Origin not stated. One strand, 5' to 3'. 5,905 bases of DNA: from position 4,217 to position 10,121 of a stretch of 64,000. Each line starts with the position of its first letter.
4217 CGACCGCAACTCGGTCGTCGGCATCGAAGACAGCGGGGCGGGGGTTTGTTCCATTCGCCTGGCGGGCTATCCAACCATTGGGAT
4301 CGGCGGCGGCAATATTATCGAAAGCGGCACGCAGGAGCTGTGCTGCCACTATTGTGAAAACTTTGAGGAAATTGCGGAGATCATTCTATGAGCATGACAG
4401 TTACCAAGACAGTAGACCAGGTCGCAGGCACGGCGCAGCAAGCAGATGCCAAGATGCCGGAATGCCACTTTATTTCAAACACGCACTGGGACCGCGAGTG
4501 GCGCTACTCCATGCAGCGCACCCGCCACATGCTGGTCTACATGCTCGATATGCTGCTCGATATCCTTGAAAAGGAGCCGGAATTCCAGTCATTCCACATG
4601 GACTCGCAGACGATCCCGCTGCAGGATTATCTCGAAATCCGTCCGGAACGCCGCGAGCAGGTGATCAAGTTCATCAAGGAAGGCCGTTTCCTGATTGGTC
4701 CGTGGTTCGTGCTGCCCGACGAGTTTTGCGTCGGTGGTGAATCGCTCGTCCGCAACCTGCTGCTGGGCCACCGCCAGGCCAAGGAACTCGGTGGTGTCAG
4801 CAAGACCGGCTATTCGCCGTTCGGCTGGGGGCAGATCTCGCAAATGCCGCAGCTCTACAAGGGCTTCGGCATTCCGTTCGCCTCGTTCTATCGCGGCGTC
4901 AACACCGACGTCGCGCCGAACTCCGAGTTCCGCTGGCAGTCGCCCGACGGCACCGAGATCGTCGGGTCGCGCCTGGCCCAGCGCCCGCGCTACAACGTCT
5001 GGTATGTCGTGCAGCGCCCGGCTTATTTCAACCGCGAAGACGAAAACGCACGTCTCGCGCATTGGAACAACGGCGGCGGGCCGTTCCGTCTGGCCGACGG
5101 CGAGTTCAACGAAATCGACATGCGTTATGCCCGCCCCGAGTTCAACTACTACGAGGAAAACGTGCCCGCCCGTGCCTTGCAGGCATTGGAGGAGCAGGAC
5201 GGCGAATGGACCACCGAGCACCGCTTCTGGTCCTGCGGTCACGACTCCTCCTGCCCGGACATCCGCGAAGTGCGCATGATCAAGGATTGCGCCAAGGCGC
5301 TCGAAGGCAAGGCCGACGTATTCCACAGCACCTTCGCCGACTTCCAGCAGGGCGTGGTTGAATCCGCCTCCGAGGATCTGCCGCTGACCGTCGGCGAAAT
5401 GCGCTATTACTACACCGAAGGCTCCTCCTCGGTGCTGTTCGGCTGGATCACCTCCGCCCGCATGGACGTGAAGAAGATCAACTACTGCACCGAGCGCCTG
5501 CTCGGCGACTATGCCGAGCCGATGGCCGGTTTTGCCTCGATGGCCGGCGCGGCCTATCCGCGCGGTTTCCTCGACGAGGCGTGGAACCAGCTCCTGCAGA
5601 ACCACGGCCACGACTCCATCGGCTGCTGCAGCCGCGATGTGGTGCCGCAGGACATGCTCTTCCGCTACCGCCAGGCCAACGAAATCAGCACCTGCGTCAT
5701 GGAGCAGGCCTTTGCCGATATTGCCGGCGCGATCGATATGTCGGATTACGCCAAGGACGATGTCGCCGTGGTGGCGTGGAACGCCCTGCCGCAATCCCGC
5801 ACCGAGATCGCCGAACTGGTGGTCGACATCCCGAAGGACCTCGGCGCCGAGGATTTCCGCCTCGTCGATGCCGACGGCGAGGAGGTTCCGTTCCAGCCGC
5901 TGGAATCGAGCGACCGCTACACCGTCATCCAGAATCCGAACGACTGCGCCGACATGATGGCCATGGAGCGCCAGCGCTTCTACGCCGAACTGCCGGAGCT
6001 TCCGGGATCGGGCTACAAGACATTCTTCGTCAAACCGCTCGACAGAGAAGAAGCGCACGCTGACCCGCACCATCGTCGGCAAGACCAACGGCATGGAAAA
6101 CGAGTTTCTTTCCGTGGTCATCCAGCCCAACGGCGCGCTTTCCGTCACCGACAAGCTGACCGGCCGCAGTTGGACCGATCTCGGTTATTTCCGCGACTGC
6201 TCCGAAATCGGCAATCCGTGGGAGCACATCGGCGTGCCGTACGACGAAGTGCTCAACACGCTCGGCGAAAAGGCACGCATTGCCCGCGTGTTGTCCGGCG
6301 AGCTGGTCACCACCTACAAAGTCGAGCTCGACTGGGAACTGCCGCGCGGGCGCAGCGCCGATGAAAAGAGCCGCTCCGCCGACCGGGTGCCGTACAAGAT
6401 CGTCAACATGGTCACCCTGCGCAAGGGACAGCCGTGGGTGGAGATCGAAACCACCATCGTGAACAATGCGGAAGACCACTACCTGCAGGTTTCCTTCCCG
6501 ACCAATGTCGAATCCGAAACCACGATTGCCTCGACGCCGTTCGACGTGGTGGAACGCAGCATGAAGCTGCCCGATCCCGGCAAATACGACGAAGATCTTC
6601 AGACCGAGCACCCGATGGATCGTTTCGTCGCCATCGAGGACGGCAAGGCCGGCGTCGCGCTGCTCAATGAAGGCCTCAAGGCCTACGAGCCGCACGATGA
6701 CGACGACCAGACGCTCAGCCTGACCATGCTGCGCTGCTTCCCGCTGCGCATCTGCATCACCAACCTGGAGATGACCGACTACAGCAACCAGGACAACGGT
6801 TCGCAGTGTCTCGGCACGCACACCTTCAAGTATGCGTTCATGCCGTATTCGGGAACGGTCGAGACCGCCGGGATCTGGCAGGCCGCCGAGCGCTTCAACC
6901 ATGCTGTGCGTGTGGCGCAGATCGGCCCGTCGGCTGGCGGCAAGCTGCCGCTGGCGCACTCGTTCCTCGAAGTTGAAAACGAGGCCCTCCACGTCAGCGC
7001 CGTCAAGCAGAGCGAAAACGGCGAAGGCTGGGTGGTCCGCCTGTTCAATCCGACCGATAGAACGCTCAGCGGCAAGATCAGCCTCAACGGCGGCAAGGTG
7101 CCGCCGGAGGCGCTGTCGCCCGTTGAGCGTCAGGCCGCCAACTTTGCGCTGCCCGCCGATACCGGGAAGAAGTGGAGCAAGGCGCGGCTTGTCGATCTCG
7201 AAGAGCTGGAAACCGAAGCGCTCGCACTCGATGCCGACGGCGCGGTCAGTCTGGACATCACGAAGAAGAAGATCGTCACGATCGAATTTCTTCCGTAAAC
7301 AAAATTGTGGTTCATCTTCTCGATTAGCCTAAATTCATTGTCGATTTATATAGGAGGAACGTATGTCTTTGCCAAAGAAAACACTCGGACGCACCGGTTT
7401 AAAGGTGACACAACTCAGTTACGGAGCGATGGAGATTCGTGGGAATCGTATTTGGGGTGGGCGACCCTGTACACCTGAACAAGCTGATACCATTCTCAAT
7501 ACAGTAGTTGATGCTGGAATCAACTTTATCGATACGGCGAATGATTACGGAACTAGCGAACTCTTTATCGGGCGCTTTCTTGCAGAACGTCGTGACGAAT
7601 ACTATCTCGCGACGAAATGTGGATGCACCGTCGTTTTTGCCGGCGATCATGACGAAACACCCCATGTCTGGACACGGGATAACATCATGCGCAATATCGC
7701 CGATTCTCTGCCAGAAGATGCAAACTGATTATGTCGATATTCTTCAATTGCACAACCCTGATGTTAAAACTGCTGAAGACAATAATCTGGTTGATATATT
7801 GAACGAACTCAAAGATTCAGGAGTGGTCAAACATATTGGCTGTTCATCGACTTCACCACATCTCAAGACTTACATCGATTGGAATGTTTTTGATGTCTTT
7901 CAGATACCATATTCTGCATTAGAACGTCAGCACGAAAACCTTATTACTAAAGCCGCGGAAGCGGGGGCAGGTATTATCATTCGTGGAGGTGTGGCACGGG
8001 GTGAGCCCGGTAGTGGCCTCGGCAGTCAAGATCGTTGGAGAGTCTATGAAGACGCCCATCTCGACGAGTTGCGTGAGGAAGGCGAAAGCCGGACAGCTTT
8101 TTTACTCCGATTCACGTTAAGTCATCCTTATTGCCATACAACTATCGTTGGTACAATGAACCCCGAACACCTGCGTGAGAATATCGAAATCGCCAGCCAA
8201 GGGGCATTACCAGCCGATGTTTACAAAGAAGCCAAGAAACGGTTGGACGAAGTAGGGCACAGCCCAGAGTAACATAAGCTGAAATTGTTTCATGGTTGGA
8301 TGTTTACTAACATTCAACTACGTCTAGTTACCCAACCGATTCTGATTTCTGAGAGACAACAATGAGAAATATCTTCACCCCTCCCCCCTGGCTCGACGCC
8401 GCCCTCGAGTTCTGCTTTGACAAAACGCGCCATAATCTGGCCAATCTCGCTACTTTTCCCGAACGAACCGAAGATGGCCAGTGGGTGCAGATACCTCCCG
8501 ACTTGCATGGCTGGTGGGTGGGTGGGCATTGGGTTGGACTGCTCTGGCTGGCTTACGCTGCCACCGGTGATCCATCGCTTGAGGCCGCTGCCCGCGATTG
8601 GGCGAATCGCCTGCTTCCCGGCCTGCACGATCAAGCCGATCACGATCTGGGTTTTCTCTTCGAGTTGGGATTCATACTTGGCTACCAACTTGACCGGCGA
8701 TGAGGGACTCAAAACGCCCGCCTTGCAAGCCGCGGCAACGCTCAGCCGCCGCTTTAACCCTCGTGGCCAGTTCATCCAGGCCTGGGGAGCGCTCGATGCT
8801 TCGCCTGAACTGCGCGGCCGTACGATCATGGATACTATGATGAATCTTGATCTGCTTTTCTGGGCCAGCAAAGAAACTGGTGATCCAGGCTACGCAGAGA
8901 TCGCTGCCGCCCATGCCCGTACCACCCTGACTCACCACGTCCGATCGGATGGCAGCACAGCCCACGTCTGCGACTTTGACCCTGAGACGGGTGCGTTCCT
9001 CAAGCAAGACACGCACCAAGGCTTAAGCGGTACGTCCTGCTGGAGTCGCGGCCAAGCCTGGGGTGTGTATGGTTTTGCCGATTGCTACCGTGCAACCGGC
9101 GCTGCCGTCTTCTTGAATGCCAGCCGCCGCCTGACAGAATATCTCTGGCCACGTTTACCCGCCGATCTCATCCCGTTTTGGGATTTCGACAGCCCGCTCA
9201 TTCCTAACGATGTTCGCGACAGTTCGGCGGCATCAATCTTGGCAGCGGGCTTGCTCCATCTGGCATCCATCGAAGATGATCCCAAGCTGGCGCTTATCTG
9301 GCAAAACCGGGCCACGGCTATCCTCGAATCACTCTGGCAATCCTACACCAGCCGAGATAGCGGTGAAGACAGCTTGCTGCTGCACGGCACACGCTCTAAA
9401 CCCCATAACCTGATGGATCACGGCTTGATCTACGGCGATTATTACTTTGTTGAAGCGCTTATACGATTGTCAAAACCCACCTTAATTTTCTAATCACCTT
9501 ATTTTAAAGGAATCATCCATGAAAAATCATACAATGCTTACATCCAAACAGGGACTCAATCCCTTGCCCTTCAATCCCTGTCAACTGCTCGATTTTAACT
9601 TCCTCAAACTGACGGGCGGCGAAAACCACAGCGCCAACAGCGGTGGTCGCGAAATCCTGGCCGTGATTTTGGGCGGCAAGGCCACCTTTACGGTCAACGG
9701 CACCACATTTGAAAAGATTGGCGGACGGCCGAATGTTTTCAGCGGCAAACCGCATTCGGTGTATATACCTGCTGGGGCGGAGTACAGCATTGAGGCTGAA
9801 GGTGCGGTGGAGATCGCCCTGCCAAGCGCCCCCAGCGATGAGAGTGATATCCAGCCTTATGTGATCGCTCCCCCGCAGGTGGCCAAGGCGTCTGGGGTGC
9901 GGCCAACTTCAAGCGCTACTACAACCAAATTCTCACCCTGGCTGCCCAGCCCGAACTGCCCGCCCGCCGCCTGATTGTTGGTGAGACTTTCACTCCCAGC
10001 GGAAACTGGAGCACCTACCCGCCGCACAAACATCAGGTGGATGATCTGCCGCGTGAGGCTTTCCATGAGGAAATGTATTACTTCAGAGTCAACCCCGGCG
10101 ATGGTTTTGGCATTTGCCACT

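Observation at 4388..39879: Reading-frame breaks are strongly clustered: at least 29 breaks in 11 genes, confined to two zones and mostly to GC-rich genes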

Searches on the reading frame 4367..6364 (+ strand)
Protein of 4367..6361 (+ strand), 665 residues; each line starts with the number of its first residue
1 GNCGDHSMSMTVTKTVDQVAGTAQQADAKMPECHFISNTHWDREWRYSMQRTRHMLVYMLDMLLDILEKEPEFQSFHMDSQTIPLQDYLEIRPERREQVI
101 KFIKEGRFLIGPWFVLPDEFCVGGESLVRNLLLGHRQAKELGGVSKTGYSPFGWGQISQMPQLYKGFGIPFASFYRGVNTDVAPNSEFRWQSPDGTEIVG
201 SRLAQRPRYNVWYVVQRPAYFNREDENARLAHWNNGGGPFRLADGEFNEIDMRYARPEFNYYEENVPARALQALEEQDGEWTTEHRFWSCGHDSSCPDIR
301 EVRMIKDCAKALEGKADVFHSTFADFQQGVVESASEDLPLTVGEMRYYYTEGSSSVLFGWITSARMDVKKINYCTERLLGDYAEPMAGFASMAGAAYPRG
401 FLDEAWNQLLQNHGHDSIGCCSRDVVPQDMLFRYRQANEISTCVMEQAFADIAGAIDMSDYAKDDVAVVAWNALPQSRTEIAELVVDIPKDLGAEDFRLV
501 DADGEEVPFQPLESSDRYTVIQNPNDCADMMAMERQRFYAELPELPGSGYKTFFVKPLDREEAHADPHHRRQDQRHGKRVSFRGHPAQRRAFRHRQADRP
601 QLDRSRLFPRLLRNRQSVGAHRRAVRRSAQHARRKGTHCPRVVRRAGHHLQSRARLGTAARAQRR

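Call 9: search_protein_families(library=pfam, proteins=[window:4367-6361:+], max_evalue=0.01)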
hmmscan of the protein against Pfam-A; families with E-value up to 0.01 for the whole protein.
window:4367-6361:+ (665 aa): 2 families
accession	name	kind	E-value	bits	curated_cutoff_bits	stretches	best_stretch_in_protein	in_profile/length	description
PF01074.27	Glyco_hydro_38N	-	8.9e-29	101.2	25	1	33-337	2-265/270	Glycosyl hydrolases family 38 N-terminal domain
PF09261.16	Alpha-mann_mid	-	1.1e-07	32.3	31.1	1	364-451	9-95/96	Alpha mannosidase middle domain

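Call 45: list_cluster_members(proteins=[window:4388-6364:+, window:6093-7298:+, window:7508-8272:+, window:8417-9493:+, window:28302-29567:-, window:31441-33366:+, window:35597-36382:+, window:38866-39879:-, window:34569-35147:+, window:36494-37630:+])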
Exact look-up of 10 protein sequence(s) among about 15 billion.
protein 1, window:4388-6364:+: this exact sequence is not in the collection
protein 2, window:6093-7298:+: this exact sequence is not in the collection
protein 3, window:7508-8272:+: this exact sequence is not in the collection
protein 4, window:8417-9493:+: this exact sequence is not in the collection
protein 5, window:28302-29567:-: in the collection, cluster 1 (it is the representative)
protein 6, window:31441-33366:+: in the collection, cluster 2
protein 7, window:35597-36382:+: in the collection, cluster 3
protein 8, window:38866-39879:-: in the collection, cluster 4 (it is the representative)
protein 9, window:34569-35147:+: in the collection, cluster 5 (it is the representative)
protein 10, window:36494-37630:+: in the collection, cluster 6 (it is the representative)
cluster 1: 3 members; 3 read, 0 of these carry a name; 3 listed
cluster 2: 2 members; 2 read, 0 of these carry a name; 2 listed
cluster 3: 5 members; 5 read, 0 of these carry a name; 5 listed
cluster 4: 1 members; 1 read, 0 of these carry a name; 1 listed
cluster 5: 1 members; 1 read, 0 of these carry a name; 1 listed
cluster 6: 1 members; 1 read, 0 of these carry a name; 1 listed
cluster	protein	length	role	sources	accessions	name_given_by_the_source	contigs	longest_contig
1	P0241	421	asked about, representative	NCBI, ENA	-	-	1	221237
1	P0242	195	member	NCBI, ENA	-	-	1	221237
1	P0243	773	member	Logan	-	-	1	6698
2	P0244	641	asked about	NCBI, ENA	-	-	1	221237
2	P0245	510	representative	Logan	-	-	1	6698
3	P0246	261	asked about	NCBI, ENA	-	-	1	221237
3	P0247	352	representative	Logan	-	-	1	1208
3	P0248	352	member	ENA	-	-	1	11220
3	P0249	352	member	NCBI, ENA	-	-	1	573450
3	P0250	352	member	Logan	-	-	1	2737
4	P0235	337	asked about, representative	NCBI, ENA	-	-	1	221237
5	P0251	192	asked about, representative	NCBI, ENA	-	-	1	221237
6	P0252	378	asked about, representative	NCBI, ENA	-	-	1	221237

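Call 46: find_encoding_contigs(protein=P0249, flank=10000, max_places=4)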
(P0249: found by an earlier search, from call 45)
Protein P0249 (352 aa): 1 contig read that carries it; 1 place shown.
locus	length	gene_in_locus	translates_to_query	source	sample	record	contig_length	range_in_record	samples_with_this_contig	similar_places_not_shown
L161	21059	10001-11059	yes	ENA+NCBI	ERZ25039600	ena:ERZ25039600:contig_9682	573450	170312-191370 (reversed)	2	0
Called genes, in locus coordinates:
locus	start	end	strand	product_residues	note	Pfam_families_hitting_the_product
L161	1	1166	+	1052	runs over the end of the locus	PF18911:PKD_4, PF00801:PKD, PF18911:PKD_4, PF00801:PKD, PF18911:PKD_4, PF00801:PKD, PF18911:PKD_4, PF00801:PKD, +9 more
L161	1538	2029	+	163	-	-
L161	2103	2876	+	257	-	PF00072:Response_reg, PF00486:Trans_reg_C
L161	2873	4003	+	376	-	PF00672:HAMP, PF13581:HATPase_c_2 (faint), PF00512:HisKA, PF02518:HATPase_c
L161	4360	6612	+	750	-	PF00656:Peptidase_C14, PF20703:nSTAND1, PF13191:AAA_16 (weak), PF05729:NACHT (faint), PF20703:nSTAND1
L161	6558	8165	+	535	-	PF24807:WD40_CDC20-Fz, PF25174:Beta-prop_THOC3, PF25175:Beta-prop_WDR5, PF23381:Beta-prop_IFT122_1st, PF25172:Beta-prop_WDR3_2nd, PF25460:Beta-prop_Aladin, PF00400:WD40, PF23414:Beta-prop_EML_2, +37 more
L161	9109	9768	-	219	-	-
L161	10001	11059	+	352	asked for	PF01208:URO-D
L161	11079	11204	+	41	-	-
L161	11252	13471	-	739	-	PF00582:Usp (weak), PF04087:DUF389, PF08239:SH3_3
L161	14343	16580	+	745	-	PF00324:AA_permease, PF13520:AA_permease_2, PF21555:CCC_C_1st_pro, PF21554:CCC_C_2nd_pro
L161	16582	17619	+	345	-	PF01368:DHH (weak)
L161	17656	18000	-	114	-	-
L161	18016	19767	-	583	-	PF00939:Na_sulph_symp, PF03600:CitMHS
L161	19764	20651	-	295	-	PF05552:MS_channel_1st_1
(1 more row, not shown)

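Call 47: find_encoding_contigs(protein=P0243, flank=10000, max_places=4)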
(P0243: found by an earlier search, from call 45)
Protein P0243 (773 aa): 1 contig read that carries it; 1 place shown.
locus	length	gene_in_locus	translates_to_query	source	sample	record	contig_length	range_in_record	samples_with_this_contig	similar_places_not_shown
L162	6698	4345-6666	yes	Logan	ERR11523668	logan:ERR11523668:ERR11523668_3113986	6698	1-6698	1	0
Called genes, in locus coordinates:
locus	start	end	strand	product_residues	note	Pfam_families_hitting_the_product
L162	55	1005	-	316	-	PF16355:DUF4982, PF18565:Glyco_hydro2_C5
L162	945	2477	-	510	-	PF02837:Glyco_hydro_2_N, PF00703:Glyco_hydro_2, PF02836:Glyco_hydro_2_C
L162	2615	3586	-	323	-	PF00248:Aldo_ket_red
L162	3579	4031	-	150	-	PF13669:Glyoxalase_4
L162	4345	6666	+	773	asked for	PF13802:Gal_mutarotas_2, PF01055:Glyco_hydro_31_2nd, PF21365:Glyco_hydro_31_3rd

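Call 51: find_encoding_contigs(protein=P0248, flank=10000, max_places=4)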
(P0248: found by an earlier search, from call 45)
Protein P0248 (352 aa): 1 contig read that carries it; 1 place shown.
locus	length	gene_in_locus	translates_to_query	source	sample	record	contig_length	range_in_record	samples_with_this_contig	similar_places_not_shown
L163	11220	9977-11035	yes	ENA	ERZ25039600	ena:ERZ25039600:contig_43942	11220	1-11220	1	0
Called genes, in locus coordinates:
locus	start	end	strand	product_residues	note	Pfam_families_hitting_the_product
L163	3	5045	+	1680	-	?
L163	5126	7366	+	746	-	PF13583:Reprolysin_4, PF13688:Reprolysin_5, PF13582:Reprolysin_3, PF01839:FG-GAP, PF13517:FG-GAP_3 (weak), PF01839:FG-GAP, PF01839:FG-GAP, PF01839:FG-GAP, +3 more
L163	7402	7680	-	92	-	PF12770:CHAT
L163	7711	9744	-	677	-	PF00656:Peptidase_C14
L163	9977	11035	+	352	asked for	PF01208:URO-D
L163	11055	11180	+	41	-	-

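Call 52: find_encoding_contigs(protein=P0250, flank=10000, max_places=4)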
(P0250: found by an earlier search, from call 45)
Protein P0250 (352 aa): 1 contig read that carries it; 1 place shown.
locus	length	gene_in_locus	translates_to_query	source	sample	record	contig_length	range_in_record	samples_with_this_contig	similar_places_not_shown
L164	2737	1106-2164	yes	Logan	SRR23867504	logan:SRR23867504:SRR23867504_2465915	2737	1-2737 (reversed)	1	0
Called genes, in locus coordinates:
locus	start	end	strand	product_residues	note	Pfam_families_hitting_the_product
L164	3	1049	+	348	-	?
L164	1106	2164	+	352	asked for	PF01208:URO-D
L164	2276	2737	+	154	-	?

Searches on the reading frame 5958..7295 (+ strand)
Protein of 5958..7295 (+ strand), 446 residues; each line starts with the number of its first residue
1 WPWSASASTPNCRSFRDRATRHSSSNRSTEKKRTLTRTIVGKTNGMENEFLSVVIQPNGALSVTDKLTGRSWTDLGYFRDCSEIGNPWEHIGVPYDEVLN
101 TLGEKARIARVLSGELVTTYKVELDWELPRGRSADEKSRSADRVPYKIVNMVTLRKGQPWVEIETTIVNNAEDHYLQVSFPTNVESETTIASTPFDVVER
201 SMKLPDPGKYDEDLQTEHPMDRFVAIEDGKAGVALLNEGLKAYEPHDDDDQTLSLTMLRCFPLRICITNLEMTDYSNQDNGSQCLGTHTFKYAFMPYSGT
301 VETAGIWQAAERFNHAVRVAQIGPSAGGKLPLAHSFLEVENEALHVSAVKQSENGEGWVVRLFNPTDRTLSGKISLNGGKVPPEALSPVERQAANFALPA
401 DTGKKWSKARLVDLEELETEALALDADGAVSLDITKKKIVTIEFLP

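Call 9: search_protein_families(library=pfam, proteins=[window:5958-7295:+], max_evalue=0.01)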
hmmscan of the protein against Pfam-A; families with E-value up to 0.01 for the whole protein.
window:5958-7295:+ (446 aa): 2 families
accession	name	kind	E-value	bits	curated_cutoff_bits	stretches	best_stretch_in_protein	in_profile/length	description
PF07748.19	Glyco_hydro_38C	-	1.6e-20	74.7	25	1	46-259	1-198/206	Glycosyl hydrolases family 38 C-terminal domain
PF17677.7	Glyco_hydro38C2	-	1e-08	35.6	22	1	344-442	2-72/72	Glycosyl hydrolases family 38 C-terminal beta sandwich domain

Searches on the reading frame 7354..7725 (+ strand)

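Call 9: search_protein_families(library=pfam, proteins=[window:7354-7725:+], max_evalue=0.01)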
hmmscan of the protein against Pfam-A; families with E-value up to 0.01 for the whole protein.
window:7354-7725:+ (124 aa): 1 family
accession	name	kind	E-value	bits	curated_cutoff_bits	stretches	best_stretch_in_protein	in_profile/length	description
PF00248.27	Aldo_ket_red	-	2e-16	60.3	24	1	21-119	2-95/291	Aldo/keto reductase family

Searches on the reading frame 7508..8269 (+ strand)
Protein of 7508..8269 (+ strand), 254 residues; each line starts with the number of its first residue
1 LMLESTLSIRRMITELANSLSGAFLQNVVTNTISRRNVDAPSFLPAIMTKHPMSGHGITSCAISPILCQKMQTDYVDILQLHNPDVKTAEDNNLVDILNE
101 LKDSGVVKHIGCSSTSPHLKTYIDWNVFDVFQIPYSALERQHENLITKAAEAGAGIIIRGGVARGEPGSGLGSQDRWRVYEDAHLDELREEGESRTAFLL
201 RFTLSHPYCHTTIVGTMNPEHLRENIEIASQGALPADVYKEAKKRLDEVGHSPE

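Call 9: search_protein_families(library=pfam, proteins=[window:7508-8269:+], max_evalue=0.01)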
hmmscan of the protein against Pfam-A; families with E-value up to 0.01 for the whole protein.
window:7508-8269:+ (254 aa): 1 family
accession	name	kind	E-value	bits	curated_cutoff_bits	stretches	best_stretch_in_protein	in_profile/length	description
PF00248.27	Aldo_ket_red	-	1.1e-20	74.3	24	1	68-243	95-287/291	Aldo/keto reductase family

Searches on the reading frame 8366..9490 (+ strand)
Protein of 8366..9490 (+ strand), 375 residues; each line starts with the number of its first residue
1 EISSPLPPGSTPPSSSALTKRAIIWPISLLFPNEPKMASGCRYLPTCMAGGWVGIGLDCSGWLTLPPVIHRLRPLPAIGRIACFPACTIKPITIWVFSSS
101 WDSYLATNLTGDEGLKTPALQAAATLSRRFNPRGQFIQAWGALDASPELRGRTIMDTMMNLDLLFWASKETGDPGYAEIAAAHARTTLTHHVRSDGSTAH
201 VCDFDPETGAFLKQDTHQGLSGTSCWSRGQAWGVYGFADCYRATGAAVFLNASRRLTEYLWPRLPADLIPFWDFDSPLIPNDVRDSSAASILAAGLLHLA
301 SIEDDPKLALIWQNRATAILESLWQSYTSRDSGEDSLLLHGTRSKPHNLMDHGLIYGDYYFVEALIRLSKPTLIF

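Call 9: search_protein_families(library=pfam, proteins=[window:8366-9490:+], max_evalue=0.01)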
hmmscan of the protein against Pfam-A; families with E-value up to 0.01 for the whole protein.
window:8366-9490:+ (375 aa): 1 family
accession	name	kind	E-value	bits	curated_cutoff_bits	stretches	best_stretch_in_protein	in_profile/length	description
PF07470.19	Glyco_hydro_88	-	6e-07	29.2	26.6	1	139-242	128-215/352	Glycosyl Hydrolase Family 88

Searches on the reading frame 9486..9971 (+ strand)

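Call 9: search_protein_families(library=pfam, proteins=[window:9486-9971:+], max_evalue=0.01)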
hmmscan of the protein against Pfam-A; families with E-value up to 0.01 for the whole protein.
window:9486-9971:+ (162 aa): 1 family
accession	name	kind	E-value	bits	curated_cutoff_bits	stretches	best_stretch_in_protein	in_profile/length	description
PF04962.18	KduI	-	3e-22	79.6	23.9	1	32-133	25-125/262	KduI/IolB family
